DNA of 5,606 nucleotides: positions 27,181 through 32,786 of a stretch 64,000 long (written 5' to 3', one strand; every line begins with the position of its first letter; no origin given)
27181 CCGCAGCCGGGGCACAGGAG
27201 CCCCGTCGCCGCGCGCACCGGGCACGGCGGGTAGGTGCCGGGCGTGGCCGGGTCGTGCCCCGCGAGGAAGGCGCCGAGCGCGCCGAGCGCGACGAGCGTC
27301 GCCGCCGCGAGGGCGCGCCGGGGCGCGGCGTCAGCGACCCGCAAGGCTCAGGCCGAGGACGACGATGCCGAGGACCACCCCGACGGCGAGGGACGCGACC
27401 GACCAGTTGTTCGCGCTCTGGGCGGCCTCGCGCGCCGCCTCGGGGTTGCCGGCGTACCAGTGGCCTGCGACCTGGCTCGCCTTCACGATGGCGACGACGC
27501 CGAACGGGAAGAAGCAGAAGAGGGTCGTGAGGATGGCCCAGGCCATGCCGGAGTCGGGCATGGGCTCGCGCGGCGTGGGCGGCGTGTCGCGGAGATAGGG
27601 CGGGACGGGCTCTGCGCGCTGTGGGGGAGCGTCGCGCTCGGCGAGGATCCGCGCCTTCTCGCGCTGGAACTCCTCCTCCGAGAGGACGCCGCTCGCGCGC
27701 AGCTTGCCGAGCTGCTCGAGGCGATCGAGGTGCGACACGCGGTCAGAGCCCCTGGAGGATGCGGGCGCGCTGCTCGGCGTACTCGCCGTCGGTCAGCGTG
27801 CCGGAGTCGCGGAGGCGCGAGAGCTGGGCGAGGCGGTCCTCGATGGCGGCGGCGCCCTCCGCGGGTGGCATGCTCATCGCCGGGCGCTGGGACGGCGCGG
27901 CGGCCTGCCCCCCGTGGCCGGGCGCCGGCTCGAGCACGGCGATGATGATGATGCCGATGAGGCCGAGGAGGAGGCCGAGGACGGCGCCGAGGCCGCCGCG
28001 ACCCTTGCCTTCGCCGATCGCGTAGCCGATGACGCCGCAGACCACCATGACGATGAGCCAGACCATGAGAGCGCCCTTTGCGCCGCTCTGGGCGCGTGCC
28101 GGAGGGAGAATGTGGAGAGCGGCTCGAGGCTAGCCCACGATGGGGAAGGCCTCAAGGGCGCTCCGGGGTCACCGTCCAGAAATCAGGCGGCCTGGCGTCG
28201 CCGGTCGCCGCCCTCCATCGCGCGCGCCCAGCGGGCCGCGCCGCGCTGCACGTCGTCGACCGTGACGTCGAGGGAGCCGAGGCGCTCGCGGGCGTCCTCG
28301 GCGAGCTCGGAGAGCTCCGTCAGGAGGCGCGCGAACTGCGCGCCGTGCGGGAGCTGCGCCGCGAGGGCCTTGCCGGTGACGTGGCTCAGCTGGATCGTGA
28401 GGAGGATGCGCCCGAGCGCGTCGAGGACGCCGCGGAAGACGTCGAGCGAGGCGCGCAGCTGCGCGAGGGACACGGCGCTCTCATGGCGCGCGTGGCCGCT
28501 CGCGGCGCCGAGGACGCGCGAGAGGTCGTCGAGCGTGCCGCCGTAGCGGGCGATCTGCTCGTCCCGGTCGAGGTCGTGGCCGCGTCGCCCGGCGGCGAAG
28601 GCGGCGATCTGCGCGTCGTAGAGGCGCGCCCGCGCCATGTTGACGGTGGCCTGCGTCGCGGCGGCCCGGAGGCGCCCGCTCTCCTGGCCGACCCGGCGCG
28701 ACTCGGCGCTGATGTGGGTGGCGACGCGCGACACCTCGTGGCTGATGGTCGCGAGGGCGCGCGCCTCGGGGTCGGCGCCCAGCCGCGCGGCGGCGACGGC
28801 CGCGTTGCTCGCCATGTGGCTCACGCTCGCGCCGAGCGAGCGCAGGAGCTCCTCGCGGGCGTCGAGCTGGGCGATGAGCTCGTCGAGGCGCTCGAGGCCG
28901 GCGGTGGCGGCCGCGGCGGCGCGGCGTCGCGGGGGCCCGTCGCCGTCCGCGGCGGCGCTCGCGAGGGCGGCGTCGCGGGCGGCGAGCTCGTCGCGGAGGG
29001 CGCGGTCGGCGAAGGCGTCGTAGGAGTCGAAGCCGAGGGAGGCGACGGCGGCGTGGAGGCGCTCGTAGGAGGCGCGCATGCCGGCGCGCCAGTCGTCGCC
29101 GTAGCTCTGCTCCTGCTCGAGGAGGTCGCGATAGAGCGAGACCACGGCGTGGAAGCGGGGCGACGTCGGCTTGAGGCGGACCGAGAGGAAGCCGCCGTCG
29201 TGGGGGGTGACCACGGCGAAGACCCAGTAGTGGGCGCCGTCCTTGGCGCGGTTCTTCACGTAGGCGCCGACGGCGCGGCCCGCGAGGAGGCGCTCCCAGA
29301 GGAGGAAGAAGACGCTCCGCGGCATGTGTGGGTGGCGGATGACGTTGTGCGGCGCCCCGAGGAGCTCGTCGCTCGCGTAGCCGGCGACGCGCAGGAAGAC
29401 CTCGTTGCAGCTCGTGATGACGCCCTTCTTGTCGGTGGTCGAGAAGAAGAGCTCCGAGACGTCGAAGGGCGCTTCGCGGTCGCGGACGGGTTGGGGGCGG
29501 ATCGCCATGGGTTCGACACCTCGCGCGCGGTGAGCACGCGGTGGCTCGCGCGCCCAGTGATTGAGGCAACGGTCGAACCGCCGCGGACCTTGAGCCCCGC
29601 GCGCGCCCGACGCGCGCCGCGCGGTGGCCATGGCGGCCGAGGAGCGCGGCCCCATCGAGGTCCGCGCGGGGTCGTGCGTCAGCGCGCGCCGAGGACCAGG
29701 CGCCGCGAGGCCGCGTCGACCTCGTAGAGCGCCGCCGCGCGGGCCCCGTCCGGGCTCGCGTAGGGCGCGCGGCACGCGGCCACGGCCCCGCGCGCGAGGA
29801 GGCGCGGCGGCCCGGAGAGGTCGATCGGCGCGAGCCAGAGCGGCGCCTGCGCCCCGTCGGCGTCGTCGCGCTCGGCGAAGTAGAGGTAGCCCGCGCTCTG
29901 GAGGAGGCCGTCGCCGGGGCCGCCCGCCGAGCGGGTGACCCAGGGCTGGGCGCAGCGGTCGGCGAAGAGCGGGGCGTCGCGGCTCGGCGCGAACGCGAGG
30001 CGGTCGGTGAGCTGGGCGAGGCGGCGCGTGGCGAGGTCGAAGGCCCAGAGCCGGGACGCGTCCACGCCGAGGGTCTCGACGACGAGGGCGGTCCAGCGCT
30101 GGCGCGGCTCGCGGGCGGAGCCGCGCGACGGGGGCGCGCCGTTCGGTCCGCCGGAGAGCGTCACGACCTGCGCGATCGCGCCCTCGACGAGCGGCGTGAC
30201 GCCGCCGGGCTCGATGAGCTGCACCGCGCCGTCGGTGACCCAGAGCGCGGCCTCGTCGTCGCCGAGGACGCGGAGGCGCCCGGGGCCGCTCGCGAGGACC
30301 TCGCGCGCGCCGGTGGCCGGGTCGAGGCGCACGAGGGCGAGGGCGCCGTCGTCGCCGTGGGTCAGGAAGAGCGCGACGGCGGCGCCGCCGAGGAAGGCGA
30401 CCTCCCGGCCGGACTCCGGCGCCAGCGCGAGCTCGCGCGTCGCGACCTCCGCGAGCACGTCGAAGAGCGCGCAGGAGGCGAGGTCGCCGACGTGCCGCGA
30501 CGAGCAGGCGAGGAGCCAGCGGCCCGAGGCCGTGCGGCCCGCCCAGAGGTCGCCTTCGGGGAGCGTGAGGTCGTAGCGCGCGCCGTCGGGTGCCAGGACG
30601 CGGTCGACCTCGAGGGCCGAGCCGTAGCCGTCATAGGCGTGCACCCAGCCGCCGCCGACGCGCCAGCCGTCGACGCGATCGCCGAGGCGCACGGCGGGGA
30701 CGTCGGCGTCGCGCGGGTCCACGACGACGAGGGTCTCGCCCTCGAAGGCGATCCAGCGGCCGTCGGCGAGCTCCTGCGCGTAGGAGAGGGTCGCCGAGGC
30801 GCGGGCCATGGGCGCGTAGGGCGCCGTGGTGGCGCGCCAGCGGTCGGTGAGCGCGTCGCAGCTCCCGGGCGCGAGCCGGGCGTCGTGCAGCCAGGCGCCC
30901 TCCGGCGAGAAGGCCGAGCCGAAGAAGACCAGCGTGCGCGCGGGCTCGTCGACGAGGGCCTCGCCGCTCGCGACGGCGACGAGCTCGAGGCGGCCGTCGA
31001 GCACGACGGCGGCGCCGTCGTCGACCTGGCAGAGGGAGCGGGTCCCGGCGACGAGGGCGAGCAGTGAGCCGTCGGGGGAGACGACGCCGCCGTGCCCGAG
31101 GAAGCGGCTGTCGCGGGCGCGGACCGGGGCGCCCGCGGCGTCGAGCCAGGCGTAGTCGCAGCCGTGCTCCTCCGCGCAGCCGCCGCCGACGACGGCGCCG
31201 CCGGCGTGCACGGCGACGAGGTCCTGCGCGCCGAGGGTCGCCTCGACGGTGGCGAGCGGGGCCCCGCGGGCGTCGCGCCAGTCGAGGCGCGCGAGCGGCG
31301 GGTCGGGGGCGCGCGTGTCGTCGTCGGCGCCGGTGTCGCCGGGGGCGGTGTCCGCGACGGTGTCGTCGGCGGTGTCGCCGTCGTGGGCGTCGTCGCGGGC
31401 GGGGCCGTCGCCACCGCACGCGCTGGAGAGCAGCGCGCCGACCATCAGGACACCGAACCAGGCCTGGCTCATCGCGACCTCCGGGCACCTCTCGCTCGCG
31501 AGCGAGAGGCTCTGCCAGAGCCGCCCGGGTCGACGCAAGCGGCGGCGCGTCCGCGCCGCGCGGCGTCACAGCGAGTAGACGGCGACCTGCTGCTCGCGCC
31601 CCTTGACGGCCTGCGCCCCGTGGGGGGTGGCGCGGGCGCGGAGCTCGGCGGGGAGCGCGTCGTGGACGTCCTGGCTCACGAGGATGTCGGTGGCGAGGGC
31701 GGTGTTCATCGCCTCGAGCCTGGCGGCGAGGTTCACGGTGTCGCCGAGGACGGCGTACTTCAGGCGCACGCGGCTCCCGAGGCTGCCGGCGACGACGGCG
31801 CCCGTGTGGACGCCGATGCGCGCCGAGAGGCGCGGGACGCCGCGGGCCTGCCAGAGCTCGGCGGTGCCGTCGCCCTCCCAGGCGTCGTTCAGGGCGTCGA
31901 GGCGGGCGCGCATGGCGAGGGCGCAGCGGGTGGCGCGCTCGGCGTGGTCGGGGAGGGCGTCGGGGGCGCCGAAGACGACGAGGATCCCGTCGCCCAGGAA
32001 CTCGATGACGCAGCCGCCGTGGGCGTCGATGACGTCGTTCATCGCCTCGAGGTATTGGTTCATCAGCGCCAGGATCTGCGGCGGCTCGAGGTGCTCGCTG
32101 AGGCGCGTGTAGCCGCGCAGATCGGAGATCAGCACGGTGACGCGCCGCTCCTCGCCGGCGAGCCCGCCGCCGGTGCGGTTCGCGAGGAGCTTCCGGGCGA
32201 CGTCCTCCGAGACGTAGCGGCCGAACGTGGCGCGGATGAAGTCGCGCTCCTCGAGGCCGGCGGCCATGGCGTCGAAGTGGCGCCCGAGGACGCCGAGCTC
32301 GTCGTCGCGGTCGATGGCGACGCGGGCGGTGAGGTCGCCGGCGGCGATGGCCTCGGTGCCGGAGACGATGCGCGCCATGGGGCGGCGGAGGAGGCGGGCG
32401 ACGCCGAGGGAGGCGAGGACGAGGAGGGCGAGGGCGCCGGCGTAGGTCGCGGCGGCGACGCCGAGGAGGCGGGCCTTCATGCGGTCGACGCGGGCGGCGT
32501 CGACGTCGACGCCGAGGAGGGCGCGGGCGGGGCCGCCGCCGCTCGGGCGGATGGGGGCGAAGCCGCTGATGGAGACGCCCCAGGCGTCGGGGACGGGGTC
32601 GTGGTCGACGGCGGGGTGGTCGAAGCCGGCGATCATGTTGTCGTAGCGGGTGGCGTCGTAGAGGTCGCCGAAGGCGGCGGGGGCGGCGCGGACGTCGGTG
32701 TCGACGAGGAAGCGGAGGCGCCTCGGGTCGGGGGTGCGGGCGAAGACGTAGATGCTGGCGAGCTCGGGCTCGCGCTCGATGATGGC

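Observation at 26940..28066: Operon of three small membrane proteins: GlsB/YeaQ-like+SHOCT, SHOCT+CD225/dispanin-like, and DUF2752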

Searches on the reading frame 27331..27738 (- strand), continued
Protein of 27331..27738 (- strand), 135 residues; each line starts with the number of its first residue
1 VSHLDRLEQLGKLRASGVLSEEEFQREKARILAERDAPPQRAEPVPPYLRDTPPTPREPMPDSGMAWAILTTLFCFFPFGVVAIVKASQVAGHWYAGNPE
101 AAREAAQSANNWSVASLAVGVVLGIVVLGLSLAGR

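Call 97: find_encoding_contigs(protein=P0001, flank=3000, max_places=2)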
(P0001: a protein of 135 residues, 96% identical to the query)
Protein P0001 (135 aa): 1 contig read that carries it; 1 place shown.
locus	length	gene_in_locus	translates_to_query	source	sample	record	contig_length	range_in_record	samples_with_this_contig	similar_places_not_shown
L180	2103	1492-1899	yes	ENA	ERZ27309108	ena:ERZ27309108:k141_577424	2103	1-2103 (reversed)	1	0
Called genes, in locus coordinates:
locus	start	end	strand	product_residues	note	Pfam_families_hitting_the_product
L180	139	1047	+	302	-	-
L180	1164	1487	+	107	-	PF09851:SHOCT (weak)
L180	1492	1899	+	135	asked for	PF09851:SHOCT, PF04505:CD225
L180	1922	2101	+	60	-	?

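Call 110: search_solved_structures(query=A3, max_evalue=0.01)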
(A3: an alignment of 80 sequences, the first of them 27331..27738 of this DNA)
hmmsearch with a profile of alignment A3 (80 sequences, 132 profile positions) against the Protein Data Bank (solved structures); distinct sequences matched with E-value up to 0.01: 1.
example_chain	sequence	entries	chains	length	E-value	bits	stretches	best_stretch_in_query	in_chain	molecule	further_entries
9zks_M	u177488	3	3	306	3.4e-22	82.1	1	35-130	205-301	Proline-rich transmembrane protein 1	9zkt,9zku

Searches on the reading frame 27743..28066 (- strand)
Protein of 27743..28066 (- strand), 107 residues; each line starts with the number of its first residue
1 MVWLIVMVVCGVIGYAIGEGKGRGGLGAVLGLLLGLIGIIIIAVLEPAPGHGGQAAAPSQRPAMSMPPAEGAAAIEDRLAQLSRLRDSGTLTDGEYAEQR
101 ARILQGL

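Call 3: search_protein_families(library=pfam, proteins=[window:27743-28066:-], max_evalue=1)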
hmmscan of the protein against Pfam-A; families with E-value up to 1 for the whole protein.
window:27743-28066:- (107 aa): 3 families
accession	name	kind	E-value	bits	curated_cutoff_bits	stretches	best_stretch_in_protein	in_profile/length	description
PF09851.14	SHOCT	-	1.9e-06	27.8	27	1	77-104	1-28/28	Short C-terminal domain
PF05120.17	GvpG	-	0.00079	20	30.6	1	73-106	31-64/67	Gas vesicle protein G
PF19964.5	EAD11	-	0.031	14.7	26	1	73-107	38-72/80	Effector-associated domain 11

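Call 4: search_protein_families(library=ncbifam, proteins=[window:27743-28066:-], max_evalue=1)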
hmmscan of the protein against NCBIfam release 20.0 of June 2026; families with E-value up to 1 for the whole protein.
window:27743-28066:- (107 aa): 1 family
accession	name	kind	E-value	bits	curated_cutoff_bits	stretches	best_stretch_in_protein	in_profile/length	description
TIGR03142.1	cytochro_ccmI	equivalog_domain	0.11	12.8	29.3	1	69-103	35-69/118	c-type cytochrome biogenesis protein CcmI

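Call 21: search_protein_families(library=padloc, proteins=[window:27743-28066:-], max_evalue=1)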
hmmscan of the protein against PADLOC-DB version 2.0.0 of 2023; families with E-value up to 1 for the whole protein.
window:27743-28066:- (107 aa): 0 families

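Call 22: search_protein_families(library=phrogs, proteins=[window:27743-28066:-], max_evalue=1)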
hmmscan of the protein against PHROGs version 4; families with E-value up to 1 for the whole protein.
window:27743-28066:- (107 aa): 3 families
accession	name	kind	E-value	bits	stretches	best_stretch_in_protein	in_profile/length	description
phrog_19123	-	moron, auxiliary metabolic gene and host takeover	0.0021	19.1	1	1-48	4-52/72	membrane protein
phrog_2700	-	unknown function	0.0058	17.1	1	73-104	298-329/331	-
phrog_37018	-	unknown function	0.047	14.9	1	74-105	4-35/157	-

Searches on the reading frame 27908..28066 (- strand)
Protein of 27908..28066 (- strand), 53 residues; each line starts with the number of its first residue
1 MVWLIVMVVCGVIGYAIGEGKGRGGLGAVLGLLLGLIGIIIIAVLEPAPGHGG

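Call 30: search_protein_families(library=pfam, proteins=[window:27908-28066:-], max_evalue=10)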
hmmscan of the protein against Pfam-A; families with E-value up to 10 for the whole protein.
seq(53 aa): 5 families
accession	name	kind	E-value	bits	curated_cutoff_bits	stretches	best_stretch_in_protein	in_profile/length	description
PF22497.1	DUF6989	-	0.19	12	27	1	2-46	34-74/146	Domain of unknown function (DUF6989)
PF04246.17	RseC_MucC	-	1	9.8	24.4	1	4-41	75-113/130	Positive regulator of sigma(E), RseC/MucC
PF19733.4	DUF6223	-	2.9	8.7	27.4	1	12-42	57-87/98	Family of unknown function (DUF6223)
PF02656.20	DUF202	-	5.2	8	23.4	1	3-44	13-57/68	Domain of unknown function (DUF202)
PF25221.1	5TMH_Lnb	-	6.2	7.3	25.2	1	2-42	13-53/144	Lnb transmembrane domain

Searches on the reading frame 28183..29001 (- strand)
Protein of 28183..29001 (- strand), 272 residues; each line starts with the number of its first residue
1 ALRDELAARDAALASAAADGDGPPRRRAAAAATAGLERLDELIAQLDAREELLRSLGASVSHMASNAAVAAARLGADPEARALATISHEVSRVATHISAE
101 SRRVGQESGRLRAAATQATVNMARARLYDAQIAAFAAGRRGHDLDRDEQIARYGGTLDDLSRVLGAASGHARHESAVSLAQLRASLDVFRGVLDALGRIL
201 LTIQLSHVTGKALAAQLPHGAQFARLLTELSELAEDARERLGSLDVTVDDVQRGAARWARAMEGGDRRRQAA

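Call 30: search_protein_families(library=pfam, proteins=[window:28183-29001:-], max_evalue=10)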
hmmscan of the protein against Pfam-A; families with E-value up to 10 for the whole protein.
window:28183-29001:- (272 aa): 1 family
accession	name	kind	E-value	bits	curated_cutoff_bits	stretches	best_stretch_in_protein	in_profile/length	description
PF05130.17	FlgN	-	0.39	11.6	30.5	1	179-239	50-106/147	FlgN protein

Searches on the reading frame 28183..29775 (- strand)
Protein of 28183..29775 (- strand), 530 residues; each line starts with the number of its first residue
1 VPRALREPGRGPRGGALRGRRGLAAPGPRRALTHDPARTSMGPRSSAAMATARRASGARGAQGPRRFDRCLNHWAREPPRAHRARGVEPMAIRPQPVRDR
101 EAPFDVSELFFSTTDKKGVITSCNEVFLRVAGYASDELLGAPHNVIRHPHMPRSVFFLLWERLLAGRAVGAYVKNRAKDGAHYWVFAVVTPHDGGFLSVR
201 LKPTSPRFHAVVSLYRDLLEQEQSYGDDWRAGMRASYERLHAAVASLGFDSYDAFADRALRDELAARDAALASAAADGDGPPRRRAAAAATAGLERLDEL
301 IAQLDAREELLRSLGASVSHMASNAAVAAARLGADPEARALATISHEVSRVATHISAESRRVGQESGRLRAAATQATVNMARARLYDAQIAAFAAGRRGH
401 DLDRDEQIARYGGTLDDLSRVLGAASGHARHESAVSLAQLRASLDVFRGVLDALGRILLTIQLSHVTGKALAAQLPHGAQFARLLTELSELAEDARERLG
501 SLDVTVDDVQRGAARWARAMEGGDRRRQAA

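Call 3: search_protein_families(library=pfam, proteins=[window:28183-29775:-], max_evalue=1)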
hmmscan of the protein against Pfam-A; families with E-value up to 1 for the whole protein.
window:28183-29775:- (530 aa): 4 families
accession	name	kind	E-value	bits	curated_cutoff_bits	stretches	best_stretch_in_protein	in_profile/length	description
PF08447.18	PAS_3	-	9.8e-09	35.8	25.6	1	121-192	2-75/89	PAS fold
PF00989.32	PAS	-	0.0002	21.7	22.6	1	113-191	16-95/113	PAS fold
PF13426.13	PAS_9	-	0.0012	19.5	27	1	111-192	5-84/103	PAS domain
PF08448.16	PAS_4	-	0.037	14.7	23.1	1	110-193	7-89/110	PAS fold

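Call 4: search_protein_families(library=ncbifam, proteins=[window:28183-29775:-], max_evalue=1)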
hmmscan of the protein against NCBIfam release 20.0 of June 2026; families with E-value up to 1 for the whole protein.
window:28183-29775:- (530 aa): 6 families
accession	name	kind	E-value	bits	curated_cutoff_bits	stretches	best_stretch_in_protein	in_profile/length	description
TIGR02938.1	nifL_nitrog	equivalog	1.8e-09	36.7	242.45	1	105-190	11-96/494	nitrogen fixation negative regulator NifL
TIGR00229.1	sensory_box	domain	1.6e-08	34.8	22.9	1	104-193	11-101/126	PAS domain S-box protein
NF045675.1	PhdiestaseDibA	equivalog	9.1e-06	24.3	980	1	97-187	77-167/623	phosphodiesterase DibA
NF010076.0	PRK13557.1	subfamily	0.0011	17.4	631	1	120-191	55-126/540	histidine kinase famiy protein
NF052306.1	BluLightHisKinLov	equivalog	0.0096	14.8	450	1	120-189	47-116/334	blue-light-activated histidine kinase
NF052652.1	YtvA_fam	equivalog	0.19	11.3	250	1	120-184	25-89/243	YtvA family blue-light photoreceptor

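Call 21: search_protein_families(library=padloc, proteins=[window:28183-29775:-], max_evalue=1)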
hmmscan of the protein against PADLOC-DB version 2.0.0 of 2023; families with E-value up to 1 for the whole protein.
window:28183-29775:- (530 aa): 0 families

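Call 77: search_solved_structures(query=window:28183-29508:-, max_evalue=0.1)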
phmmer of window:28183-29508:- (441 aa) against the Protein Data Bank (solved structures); distinct sequences matched with E-value up to 0.1: 25.
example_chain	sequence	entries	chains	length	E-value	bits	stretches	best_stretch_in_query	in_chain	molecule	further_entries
8dik_A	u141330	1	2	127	1.4e-24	90.5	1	18-129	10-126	Aerotaxis receptor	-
31cj_A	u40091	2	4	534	7.2e-23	84.8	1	11-129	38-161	Aerotaxis receptor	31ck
3ewk_A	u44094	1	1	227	2.4e-12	50.2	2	23-103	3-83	Sensor protein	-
2gj3_A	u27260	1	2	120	2.5e-07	33.7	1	19-102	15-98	Nitrogen fixation regulatory protein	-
9qq6_A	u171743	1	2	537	2.9e-06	30.1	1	20-102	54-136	histidine kinase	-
7oo9_A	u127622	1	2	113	0.0007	22.3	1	31-102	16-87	Hybrid sensor histidine kinase/response regulator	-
8pm1_A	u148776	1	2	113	0.00081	22.1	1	31-102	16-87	histidine kinase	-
6yxc_A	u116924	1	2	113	0.0011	21.7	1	31-102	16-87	Multi-sensor hybrid histidine kinase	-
7ab7_A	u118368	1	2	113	0.0013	21.4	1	31-102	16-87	Multi-sensor hybrid histidine kinase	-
6yx4_A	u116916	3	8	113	0.0014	21.4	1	31-102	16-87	Multi-sensor hybrid histidine kinase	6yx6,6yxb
7ab6_A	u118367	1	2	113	0.0015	21.3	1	31-102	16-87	Multi-sensor hybrid histidine kinase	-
6rhf_A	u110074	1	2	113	0.0015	21.3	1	31-102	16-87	Multi-sensor hybrid histidine kinase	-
6ywi_A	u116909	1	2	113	0.0015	21.2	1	31-102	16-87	Multi-sensor hybrid histidine kinase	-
6ywg_A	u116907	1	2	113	0.0015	21.2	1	31-102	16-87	Multi-sensor hybrid histidine kinase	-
6ywq_A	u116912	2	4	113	0.0015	21.2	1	31-102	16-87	Multi-sensor hybrid histidine kinase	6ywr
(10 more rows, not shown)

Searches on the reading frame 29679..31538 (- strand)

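Call 3: search_protein_families(library=pfam, proteins=[window:29679-31538:-], max_evalue=1)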
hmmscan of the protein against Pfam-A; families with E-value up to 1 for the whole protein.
window:29679-31538:- (619 aa): 1 family
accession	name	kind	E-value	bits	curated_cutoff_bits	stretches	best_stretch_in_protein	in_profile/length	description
PF25455.1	Beta-barrel_CAF17_C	-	0.076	13.2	25.7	1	373-411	14-51/70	CAF17, C-terminal beta-barrel domain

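Call 4: search_protein_families(library=ncbifam, proteins=[window:29679-31538:-], max_evalue=1)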
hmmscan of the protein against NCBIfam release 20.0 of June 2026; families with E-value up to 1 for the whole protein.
window:29679-31538:- (619 aa): 1 family
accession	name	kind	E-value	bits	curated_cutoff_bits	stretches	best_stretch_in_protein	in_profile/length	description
NF045661.1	HdlasePehA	equivalog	0.088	11.4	900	1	264-330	95-163/506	phosphoric/sulfuric ester hydrolase PehA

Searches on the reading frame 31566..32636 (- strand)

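Call 78: search_protein_families(library=ncbifam, proteins=[window:31566-32636:-], max_evalue=0.001)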
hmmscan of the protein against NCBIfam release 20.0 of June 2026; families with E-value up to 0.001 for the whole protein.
window:31566-32636:- (356 aa): 14 families
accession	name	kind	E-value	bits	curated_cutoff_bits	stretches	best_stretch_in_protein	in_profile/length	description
NF012163.2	BaeS_SmeS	equivalog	2.1e-12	46.7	500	1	66-140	171-245/457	sensor histidine kinase efflux regulator BaeS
TIGR03903.1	TOMM_kin_cyc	equivalog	2.8e-12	45.3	705.75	1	160-340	282-448/1267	TOMM system kinase/cyclase fusion protein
NF007837.0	PRK10549.1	equivalog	1.9e-11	43.4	603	1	70-146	175-251/466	envelope stress sensor histidine kinase BaeS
NF038263.1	prot_phos_SiaA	equivalog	6.3e-10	38.2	700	1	42-128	294-379/658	biofilm regulation protein phosphatase SiaA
NF040691.1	MtrAB_MtrB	equivalog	1.2e-07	31.2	450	1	60-130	186-259/507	MtrAB system histidine kinase MtrB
NF058673.1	LipAdnlyCyLipJMY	equivalog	1.1e-05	24.4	800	0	269-355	373-448/449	bifunctional lipase/adenylate cyclase LipJ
NF033092.0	HK_WalK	equivalog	1.9e-05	23.5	725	1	68-131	186-249/594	cell wall metabolism sensor histidine kinase WalK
NF058645.1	MCPCtpMPsAe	equivalog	2.1e-05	23.5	900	1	50-123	196-271/558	methyl-accepting chemotaxis protein CtpM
NF047851.1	MCPCitTducer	equivalog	2.2e-05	23.7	900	1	69-127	203-261/553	methyl-accepting chemotaxis citrate transducer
NF045911.1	TCSHisKinNblS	equivalog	3.8e-05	22.2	1000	1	60-130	182-252/621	two-component system sensor histidine kinase NblS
NF011622.0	PRK15048.1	equivalog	8.3e-05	21.9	900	1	70-128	203-261/553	methyl-accepting chemotaxis protein II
NF007896.0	PRK10600.1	equivalog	0.00025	19.8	578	1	69-130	164-225/598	nitrate/nitrite two-component system sensor histidine kinase NarX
NF011615.0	PRK15041.1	equivalog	0.00044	19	947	1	66-126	201-261/554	methyl-accepting chemotaxis protein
NF033094.0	HK_VanS_O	exception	0.00083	18.7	720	0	77-149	62-138/345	vancomycin resistance histidine kinase VanS-O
